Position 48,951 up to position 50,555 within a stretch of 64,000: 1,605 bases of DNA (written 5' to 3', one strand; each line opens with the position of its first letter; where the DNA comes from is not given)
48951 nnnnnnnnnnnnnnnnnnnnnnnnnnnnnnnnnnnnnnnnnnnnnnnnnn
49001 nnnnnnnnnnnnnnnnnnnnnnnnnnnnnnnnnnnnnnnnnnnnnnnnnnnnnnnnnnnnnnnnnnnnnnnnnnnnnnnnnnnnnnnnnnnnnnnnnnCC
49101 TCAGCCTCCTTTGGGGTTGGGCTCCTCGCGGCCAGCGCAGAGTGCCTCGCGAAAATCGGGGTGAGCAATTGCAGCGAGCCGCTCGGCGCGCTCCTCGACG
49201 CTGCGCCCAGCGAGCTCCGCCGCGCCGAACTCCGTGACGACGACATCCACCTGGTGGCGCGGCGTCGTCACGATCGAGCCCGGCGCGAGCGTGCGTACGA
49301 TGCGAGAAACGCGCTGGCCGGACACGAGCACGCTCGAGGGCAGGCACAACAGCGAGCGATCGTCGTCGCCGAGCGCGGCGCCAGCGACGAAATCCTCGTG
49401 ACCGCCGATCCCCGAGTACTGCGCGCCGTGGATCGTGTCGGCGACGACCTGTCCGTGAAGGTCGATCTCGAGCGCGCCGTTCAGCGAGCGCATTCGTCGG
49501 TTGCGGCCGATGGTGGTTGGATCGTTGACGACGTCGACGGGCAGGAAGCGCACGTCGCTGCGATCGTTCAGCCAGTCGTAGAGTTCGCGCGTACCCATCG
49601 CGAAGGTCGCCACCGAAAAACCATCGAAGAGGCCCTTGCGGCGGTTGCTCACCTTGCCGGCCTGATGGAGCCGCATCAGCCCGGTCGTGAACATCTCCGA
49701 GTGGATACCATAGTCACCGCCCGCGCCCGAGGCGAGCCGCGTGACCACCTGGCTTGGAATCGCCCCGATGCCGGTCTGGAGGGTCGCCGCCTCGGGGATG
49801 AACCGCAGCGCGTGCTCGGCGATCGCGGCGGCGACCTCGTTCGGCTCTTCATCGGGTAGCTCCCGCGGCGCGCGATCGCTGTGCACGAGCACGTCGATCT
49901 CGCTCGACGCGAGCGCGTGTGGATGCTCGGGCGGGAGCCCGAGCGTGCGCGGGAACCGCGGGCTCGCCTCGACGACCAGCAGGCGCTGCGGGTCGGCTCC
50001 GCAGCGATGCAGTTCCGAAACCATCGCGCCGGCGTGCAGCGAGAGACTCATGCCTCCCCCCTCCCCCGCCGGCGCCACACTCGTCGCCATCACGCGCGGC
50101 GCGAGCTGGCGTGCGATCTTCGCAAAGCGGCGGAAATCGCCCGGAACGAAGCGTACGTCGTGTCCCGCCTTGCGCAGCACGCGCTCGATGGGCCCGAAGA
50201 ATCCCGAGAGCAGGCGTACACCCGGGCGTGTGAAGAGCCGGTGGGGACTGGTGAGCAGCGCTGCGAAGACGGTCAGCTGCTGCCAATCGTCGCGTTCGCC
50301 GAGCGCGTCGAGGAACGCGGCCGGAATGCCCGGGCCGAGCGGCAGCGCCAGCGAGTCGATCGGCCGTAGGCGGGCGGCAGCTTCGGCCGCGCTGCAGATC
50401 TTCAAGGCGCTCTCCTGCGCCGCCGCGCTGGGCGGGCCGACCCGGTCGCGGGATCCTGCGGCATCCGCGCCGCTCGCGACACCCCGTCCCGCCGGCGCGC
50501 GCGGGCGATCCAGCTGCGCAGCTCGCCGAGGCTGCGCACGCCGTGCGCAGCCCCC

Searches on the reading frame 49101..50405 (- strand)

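Call 55: search_protein_families(library=pfam, proteins=[window:49101-50405:-], max_evalue=0.0001)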
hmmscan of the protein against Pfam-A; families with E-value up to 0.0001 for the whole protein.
window:49101-50405:- (434 aa): 1 family
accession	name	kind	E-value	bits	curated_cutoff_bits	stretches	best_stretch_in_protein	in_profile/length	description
PF13336.12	AcetylCoA_hyd_C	-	1.1e-53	181.7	23.7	1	271-423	1-151/154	Acetyl-CoA hydrolase/transferase C-terminal domain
